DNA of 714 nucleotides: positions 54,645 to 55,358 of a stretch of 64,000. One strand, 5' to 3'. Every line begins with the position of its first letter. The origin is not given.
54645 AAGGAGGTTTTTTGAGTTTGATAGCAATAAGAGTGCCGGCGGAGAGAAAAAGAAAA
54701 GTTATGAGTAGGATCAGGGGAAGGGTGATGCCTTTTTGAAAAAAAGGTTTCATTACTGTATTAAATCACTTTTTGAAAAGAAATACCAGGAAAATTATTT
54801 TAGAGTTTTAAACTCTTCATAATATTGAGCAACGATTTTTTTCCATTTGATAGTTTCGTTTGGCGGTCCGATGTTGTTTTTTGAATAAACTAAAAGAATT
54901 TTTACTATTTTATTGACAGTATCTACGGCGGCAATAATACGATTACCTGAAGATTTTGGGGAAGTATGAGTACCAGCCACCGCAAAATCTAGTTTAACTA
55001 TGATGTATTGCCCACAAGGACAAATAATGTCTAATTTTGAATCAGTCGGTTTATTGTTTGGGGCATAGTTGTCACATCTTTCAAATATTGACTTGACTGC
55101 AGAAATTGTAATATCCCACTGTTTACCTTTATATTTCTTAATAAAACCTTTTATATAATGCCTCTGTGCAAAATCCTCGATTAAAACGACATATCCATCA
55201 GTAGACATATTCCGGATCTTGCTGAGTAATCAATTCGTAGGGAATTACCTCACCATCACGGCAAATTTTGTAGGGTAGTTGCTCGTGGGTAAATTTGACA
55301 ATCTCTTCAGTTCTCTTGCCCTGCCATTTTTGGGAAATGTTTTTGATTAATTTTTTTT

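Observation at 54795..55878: PanA-like antitoxin (HTH-XRE + DUF4065/Panacea) overlapping a small RelE/ParE-like gene: putative toxin-antitoxin pair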

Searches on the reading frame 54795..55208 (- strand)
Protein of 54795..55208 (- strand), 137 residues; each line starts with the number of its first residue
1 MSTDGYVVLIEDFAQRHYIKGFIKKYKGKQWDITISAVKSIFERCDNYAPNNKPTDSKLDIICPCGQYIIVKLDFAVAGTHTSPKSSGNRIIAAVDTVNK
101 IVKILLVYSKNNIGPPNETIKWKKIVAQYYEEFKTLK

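Call 3: search_protein_families(library=pfam, proteins=[window:54795-55208:-], max_evalue=1)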
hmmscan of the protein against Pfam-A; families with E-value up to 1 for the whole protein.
window:54795-55208:- (137 aa): 1 family
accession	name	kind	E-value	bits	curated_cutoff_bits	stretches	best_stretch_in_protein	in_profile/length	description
PF14178.11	YppF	-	0.074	13.4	24.7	1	12-24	26-38/59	YppF-like protein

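Call 4: search_protein_families(library=ncbifam, proteins=[window:54795-55208:-], max_evalue=1)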
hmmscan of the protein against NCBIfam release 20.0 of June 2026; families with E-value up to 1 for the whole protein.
window:54795-55208:- (137 aa): 0 families

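Call 5: search_protein_families(library=padloc, proteins=[window:54795-55208:-], max_evalue=1)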
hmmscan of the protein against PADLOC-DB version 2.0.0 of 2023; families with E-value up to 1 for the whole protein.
window:54795-55208:- (137 aa): 0 families

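Call 6: search_protein_families(library=phrogs, proteins=[window:54795-55208:-], max_evalue=1)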
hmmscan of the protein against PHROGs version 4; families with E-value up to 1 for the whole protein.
window:54795-55208:- (137 aa): 1 family
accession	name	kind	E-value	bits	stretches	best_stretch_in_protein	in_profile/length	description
phrog_19419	-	unknown function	0.071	14.5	1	14-62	24-69/108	-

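Call 7: find_homologous_proteins(query=window:54795-55208:-, max_evalue=0.01)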
Query window:54795-55208:- (137 aa): 299 proteins with E <= 0.01 among 305 candidates; the best 120 are listed.
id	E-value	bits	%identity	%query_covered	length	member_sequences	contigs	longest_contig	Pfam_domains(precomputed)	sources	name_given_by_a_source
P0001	5.0e-87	306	100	100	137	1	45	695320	-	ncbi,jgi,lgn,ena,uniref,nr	ncbi:hypothetical protein A2574_02410 [Candidatus Shapirobacteria bacterium RIFOXYD1_FULL_38_32]|uni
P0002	1.2e-67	244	79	100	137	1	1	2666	-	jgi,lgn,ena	-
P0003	1.0e-66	241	76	100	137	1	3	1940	-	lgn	-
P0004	2.4e-65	236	75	100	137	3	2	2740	-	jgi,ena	-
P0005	3.0e-65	236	75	100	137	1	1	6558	-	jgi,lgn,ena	-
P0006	8.2e-65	234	74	100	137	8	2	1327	-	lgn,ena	-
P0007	1.6e-63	230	74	100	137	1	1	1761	-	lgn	-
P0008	1.9e-63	230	74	100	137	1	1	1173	-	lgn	-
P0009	1.1e-62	228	73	99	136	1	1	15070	-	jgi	jgi:hypothetical protein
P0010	2.6e-62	226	72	100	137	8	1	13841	-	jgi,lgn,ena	-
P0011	3.7e-62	226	75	100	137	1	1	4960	-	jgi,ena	-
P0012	9.4e-62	225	70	100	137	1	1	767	-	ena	-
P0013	2.9e-61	223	73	100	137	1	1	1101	-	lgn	-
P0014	3.1e-61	223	71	100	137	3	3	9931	-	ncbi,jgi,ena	-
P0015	1.4e-60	221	70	98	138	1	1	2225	-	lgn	-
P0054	1.6e-28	117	46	97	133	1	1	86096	-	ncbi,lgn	ncbi:MAG: hypothetical protein V4702_03710 [Patescibacteria group bacterium]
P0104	3.8e-26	109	50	97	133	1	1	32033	-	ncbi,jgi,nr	ncbi:MAG: hypothetical protein LBL15_08320 [Oscillospiraceae bacterium]|jgi:hypothetical protein|nr:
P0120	1.0e-25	108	48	96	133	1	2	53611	-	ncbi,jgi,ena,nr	ncbi:MAG: hypothetical protein FWH32_07625 [Clostridiales bacterium]|nr:hypothetical protein [Clostr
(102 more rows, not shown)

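Call 8: search_solved_structures(query=window:54795-55208:-, max_evalue=10)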
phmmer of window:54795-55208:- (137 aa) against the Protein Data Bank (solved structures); distinct sequences matched with E-value up to 10: 8.
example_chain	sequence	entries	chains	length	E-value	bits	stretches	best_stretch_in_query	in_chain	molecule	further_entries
9kht_A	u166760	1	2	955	0.31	13.9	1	39-105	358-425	E4 ubiquitin-protein ligase UFD2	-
9khs_A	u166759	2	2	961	0.31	13.9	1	39-105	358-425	E4 ubiquitin-protein ligase UFD2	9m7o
3m62_A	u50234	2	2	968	0.32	13.9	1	39-105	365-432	Ubiquitin conjugation factor E4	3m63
2qiz_A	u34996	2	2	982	0.32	13.9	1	39-105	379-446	Ubiquitin conjugation factor E4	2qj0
2xci_A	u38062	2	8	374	0.63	12.9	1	17-84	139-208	3-DEOXY-D-MANNO-2-OCTULOSONIC ACID TRANSFERASE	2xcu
3or1_A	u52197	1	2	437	0.94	12.4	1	36-82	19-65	Sulfite reductase alpha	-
3or2_A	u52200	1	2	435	0.96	12.3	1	36-82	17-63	Sulfite redcutase subunit alpha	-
7mwr_B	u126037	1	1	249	1.5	11.7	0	53-94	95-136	LHD101B4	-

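Call 12: search_solved_structures(query=A1, max_evalue=10, show_alignments=3)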
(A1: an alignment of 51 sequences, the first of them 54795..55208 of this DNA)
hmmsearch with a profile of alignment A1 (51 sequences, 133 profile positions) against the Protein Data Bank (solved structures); distinct sequences matched with E-value up to 10: 6.
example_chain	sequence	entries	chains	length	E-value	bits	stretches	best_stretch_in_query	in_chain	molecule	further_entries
5ja9_C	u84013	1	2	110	0.26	14.2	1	77-116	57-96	Toxin HigB-2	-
5ja8_A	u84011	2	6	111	0.26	14.2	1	77-116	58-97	Toxin HigB-2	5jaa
8a0x_C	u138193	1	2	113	0.27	14.1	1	77-116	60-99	Toxin HigB-2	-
5mje_A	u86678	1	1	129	0.37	13.7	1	77-116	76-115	Cytotoxic translational repressor of toxin-antitoxin stability system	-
9tv9_C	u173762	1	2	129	0.51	13.3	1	77-116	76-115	Toxin HigB-2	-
3lmf_A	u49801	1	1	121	1.2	12.1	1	36-82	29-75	Uncharacterized protein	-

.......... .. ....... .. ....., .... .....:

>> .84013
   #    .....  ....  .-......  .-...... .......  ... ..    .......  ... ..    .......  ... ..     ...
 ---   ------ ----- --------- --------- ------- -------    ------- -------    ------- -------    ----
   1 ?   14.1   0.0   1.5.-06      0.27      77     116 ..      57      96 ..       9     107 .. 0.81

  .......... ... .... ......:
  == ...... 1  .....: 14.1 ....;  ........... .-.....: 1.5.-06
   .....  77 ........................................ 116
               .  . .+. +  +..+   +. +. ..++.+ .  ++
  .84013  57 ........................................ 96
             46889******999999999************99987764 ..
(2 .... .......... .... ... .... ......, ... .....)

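Call 13: search_protein_families(library=pfam, alignment_id=A1, max_evalue=1)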
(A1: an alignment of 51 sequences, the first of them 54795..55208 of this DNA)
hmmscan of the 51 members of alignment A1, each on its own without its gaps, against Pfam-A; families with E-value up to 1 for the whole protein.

A. member 1, window:54795-55208:- (137 aa): 1 family
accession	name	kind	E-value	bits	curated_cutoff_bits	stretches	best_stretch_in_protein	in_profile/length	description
PF14178.11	YppF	-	0.074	13.4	24.7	1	12-24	26-38/59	YppF-like protein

B. families by the number of members that match (of 51 scanned): 22 families
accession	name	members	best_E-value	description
PF17116.11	T9SS_plug_1st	4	8e-05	Type 9 secretion system plug protein 1st domain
PF17021.10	Mei5_like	2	0.049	Putative double-strand recombination repair-like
PF14926.11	CFAP300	2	0.052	Cilia- and flagella-associated protein 300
PF11919.13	PSME4_C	2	0.07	Proteasome activator complex subunit 4-like, C-terminal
PF07576.18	BRAP2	1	0.0003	BRCA1-associated protein 2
PF13168.11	Poxvirus_B22R_C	1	0.0061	Poxvirus B22R protein C-terminal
PF07902.16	Gp58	1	0.0066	gp58-like protein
PF07146.16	DUF1389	1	0.044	Protein of unknown function (DUF1389)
PF17867.7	AAA_lid_7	1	0.056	Midasin AAA lid domain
PF18929.5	DUF5678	1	0.056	Family of unknown function (DUF5678)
PF02498.22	Bro-N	1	0.057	BRO family, N-terminal domain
PF10409.15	PTEN_C2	1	0.073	C2 domain of PTEN tumour-suppressor protein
PF14178.11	YppF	1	0.074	YppF-like protein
PF14393.11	DUF4422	1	0.095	Domain of unknown function (DUF4422)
PF22238.1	RIP_P131-like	1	0.099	RIP/P131 family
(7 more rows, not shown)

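Call 14: find_encoding_contigs(protein=P0104, flank=4000, max_places=3)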
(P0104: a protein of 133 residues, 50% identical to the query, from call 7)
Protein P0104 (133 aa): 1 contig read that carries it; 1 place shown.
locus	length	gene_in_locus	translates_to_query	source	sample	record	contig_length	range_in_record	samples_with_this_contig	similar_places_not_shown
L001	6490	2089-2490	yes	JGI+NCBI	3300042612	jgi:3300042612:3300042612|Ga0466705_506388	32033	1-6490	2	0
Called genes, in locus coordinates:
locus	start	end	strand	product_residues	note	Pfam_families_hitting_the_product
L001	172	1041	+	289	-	PF02498:Bro-N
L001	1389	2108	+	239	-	PF12844:HTH_19 (weak), PF13560:HTH_31 (weak), PF01381:HTH_3, PF13274:SocA_Panacea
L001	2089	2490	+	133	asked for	-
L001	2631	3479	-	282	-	-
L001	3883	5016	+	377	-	PF00438:S-AdoMet_synt_N, PF02772:S-AdoMet_synt_M, PF02773:S-AdoMet_synt_C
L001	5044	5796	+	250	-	PF08032:SpoU_sub_bind, PF00588:SpoU_methylase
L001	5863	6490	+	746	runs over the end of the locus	-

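Call 15: find_encoding_contigs(protein=P0054, flank=4000, max_places=3)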
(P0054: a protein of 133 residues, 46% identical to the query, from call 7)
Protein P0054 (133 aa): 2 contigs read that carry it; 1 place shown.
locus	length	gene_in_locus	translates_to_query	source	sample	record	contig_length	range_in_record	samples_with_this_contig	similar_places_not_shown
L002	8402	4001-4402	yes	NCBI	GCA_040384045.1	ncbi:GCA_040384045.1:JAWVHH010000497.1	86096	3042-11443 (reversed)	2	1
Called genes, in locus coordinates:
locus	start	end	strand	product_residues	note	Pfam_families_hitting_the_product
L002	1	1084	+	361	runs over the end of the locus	PF18860:AbiJ_NTD3, PF09509:Hypoth_Ymh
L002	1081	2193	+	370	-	PF01420:Methylase_S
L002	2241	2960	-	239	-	-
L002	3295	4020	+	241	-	PF01381:HTH_3, PF13560:HTH_31, PF13274:SocA_Panacea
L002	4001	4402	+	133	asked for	-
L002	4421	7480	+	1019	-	PF04313:HSDR_N, PF04851:ResIII, PF18766:SWI2_SNF2, PF22679:T1R_D3-like, PF11867:T1RH-like_C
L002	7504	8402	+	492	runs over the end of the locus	PF11074:DUF2779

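Call 16: find_encoding_contigs(protein=P0120, flank=4000, max_places=3)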
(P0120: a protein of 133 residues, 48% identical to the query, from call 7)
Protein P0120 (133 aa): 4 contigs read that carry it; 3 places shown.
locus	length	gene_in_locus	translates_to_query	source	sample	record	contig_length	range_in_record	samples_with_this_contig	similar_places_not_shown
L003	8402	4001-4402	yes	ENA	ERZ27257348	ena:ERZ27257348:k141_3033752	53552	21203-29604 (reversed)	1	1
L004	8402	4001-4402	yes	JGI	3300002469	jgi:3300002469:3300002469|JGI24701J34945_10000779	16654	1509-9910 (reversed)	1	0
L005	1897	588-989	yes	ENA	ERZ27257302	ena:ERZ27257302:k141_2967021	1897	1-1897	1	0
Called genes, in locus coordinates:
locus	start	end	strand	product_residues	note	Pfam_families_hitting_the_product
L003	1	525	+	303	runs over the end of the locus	-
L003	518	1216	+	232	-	PF13367:PrsW-protease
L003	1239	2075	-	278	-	-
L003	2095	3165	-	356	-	-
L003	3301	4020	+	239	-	PF12844:HTH_19 (weak), PF01381:HTH_3, PF13560:HTH_31 (weak), PF13274:SocA_Panacea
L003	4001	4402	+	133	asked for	-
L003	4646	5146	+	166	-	PF04542:Sigma70_r2, PF08281:Sigma70_r4_2, PF04545:Sigma70_r4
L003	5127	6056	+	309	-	-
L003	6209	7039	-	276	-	PF17761:DUF1016_N, PF06250:YhcG_C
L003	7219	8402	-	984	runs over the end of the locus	PF24547:DUF7601 (weak)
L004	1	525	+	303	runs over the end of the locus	-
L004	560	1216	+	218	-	PF13367:PrsW-protease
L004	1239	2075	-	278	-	-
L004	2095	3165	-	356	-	-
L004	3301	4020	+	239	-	PF12844:HTH_19 (weak), PF01381:HTH_3, PF13560:HTH_31 (weak), PF13274:SocA_Panacea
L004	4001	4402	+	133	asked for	-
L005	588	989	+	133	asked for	-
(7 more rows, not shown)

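Call 17: predict_structure(alignment_id=A1)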
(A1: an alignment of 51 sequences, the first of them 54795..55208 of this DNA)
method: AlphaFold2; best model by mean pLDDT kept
length: 137 residues; sequences in the alignment: 51
mean_pLDDT: 81.7   pTM: 0.78
mean pLDDT of the five models: 81.7, 81.6, 77.7, 77.6, 76.1
residues with pLDDT >= 90: 22; 70-90: 92; 50-70: 21; < 50: 2
segments of 3 or more residues with pLDDT < 50: none
pLDDT, mean of each block of 10 residues (from residue 1): 74 81 79 88 74 63 87 88 85 90 90 73 89 82
secondary structure, 60 per line:
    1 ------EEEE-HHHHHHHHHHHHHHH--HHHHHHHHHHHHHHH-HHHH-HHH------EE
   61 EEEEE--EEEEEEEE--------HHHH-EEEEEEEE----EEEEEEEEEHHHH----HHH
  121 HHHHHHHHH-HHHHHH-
elements in order: E7-10 H12-26 H29-43 H45-48 E59-65 E68-75 H84-87 E89-96 E101-109 H110-113 H118-129 H131-136

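Call 28: find_related_loci(query=A1, collection=genome_contigs, flank=3000)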
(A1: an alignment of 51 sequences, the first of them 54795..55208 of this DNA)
Query A1 (137 aa) in genome_contigs; peptide patterns used: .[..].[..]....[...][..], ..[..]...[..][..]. (x = any residue, [..] = any of these).
149 stretches matched a pattern; 93 encode a relative of the query (tblastn E <= 1e-3); the best 80 are kept; 80 distinct loci.
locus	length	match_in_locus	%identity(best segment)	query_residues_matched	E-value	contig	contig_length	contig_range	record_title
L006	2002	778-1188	75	1-137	9e-73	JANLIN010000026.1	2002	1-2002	MAG: Candidatus Komeilibacteria bacterium isolate S40-16 k99_432748, whole genome shotgun sequence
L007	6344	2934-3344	69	1-137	4e-64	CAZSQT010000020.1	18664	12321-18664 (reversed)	MAG TPA_asm: uncultured Gammaproteobacteria bacterium isolate SRP067234_co1_34 genome assembly, contig: k99_435020, whol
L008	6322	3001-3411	68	1-137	4e-61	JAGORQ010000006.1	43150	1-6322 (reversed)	Candidatus Shapirobacteria bacterium isolate Gw_Eff_bin_278 Gw_Eff_1429_length_43150_cov_4.580852, whole genome shotgun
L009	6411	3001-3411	66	1-137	4e-59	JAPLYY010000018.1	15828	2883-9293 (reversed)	MAG: Candidatus Shapirobacteria bacterium isolate LacPavin_0920_WC90_MAG_39_8 LacPavin_0920_WC90_scaffold_230245, whole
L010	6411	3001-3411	64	1-137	1e-57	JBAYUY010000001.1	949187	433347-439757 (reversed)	MAG: Candidatus Shapirobacteria bacterium isolate SO_2016_LW3_47 scaffold00001_LW162_2016, whole genome shotgun sequence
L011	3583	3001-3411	63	1-137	2e-57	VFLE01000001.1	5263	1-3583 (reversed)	MAG: Candidatus Shapirobacteria bacterium isolate Bin_12_23 c_000000862359, whole genome shotgun sequence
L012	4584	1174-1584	63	1-137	5e-57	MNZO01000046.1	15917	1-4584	MAG: Candidatus Shapirobacteria bacterium CG2_30_35_20 cg2_3.0_scaffold_3251_c, whole genome shotgun sequence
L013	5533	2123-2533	59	1-137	6e-56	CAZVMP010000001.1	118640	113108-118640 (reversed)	MAG TPA_asm: uncultured Gammaproteobacteria bacterium isolate binchicken_co45_820 genome assembly, contig: NODE_83_lengt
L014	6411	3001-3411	60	1-137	4e-56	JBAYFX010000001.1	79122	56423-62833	MAG: Candidatus Shapirobacteria bacterium isolate SO_2016_GW1_111 scaffold00713_OW334_2016, whole genome shotgun sequenc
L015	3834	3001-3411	60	1-137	5e-56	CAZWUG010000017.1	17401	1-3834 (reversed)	MAG TPA_asm: uncultured Gammaproteobacteria bacterium isolate SRP192927_co2_814 genome assembly, contig: NODE_5288_lengt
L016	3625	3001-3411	63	1-137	4e-56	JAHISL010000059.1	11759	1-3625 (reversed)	MAG: Patescibacteria group bacterium isolate MM_PC_MetaG.mb.172 MM_PC_MetaG.mb.172_k141_913452, whole genome shotgun seq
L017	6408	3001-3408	57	1-136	7e-51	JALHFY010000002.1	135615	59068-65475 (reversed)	MAG: Candidatus Shapirobacteria bacterium isolate 3-JJ_aug_S1_074 scaffold_34, whole genome shotgun sequence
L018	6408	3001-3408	54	1-136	3e-48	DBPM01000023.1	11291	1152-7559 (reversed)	MAG TPA_asm: Candidatus Shapirobacteria bacterium UBA1420 UBA1420_contig_30351, whole genome shotgun sequence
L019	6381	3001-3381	46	1-133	6e-34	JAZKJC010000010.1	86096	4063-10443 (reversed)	MAG: Patescibacteria group bacterium isolate ADI_DC_SW_02_SPN_11032020-bin081_1 DCSW02SPN_B081_1_000000000010, whole gen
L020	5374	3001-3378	48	1-132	5e-33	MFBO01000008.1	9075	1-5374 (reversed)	MAG: Candidatus Curtissbacteria bacterium RIFCSPLOWO2_01_FULL_38_11b rifcsplowo2_01_scaffold_20452, whole genome shotgun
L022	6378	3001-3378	44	5-136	2e-32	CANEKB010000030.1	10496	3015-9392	MAG TPA_asm: uncultured Candidatus Saccharibacteria bacterium isolate SRR18439536_bin.9_metawrap_v1.3_MAG genome assembl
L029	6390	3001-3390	44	1-136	9e-31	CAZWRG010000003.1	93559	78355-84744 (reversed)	MAG TPA_asm: uncultured Candidatus Saccharibacteria bacterium isolate SRP144015_co1_33 genome assembly, contig: NODE_122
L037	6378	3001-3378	41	1-132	1e-29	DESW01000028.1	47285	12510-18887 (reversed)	MAG TPA_asm: Candidatus Saccharibacteria bacterium UBA3304 UBA3304_contig_95816, whole genome shotgun sequence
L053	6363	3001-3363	44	1-123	5e-27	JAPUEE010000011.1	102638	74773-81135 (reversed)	MAG: Candidatus Saccharibacteria bacterium isolate labscale reactor_MAG17 NODE_177_length_102638_cov_13.056978, whole ge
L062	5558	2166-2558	43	1-136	1e-23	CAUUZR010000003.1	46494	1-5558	MAG TPA_asm: uncultured Candidatus Saccharibacteria bacterium isolate SRR23388429_bin.11_MetaWRAP_v1.3_MAG genome assemb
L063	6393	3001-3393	44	1-136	1e-23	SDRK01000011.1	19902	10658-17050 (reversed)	TM7 phylum sp. oral taxon 350 strain TM7_HOT_350-SAG1 350SAG1_NODE_23_19, whole genome shotgun sequence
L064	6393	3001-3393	39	3-135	3e-23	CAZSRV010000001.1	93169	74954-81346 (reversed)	MAG TPA_asm: uncultured Candidatus Saccharibacteria bacterium isolate binchicken_co242_26 genome assembly, contig: NODE_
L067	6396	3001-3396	40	1-132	8e-23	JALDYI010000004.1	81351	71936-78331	MAG: Candidatus Saccharibacteria bacterium isolate MCT-ROC-18 NODE_88_length_81351_cov_7.580139, whole genome shotgun se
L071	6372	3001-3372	40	6-133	6e-22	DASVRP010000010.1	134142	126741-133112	MAG TPA_asm: Candidatus Saccharimonadales bacterium isolate SMAG_U3239 k141_478907, whole genome shotgun sequence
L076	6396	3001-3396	37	1-132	8e-21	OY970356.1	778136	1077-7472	MAG: uncultured Candidatus Saccharibacteria bacterium isolate MFD05684.bin.c.4 genome assembly, chromosome: 1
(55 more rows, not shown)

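Call 37: list_cluster_members(proteins=[L062:2166-2579:+, L063:3001-3414:+, L064:2995-3408:+, L067:3001-3414:+, L076:3001-3414:+, L022:2986-3390:+, L029:3001-3402:+, L037:3001-3402:+, L053:3001-3411:+, L071:3001-3396:+])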
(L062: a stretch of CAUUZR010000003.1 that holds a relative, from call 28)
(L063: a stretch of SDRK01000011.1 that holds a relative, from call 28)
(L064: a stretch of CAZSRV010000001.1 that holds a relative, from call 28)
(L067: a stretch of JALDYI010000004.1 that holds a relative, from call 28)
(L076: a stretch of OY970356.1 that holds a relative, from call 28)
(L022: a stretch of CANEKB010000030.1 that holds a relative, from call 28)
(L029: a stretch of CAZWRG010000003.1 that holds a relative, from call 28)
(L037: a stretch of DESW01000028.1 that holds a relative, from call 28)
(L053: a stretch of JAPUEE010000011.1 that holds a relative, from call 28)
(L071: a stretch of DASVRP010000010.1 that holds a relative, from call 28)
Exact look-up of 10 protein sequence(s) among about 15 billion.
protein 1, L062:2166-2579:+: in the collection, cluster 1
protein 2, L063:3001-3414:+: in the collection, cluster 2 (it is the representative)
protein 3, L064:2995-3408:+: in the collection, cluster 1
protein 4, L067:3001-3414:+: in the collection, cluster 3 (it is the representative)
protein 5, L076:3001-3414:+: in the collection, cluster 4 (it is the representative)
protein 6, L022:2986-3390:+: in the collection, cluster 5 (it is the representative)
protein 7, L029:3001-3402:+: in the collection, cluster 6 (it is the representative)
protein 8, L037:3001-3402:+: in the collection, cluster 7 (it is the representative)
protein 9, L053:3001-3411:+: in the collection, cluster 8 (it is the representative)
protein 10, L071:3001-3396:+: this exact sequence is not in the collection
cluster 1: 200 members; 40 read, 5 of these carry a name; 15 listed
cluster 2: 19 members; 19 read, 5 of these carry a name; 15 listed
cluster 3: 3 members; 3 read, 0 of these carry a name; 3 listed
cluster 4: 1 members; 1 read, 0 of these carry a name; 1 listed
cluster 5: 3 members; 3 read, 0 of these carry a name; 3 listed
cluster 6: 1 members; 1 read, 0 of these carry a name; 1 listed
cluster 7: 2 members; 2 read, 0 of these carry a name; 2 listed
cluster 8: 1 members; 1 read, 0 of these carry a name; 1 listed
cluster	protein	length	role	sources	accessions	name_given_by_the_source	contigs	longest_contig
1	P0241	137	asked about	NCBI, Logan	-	-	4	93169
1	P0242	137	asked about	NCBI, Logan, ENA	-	-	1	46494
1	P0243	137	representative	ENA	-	-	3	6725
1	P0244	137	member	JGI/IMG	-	hypothetical protein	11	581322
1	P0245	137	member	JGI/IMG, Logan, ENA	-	hypothetical protein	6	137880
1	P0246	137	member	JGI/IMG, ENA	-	hypothetical protein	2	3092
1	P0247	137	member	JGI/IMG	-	hypothetical protein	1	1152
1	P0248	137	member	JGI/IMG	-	hypothetical protein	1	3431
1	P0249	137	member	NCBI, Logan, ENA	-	-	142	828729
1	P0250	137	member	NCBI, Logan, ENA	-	-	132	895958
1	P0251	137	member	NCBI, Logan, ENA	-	-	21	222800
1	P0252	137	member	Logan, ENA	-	-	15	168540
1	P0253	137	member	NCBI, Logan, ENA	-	-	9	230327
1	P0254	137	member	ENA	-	-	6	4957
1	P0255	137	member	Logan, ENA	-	-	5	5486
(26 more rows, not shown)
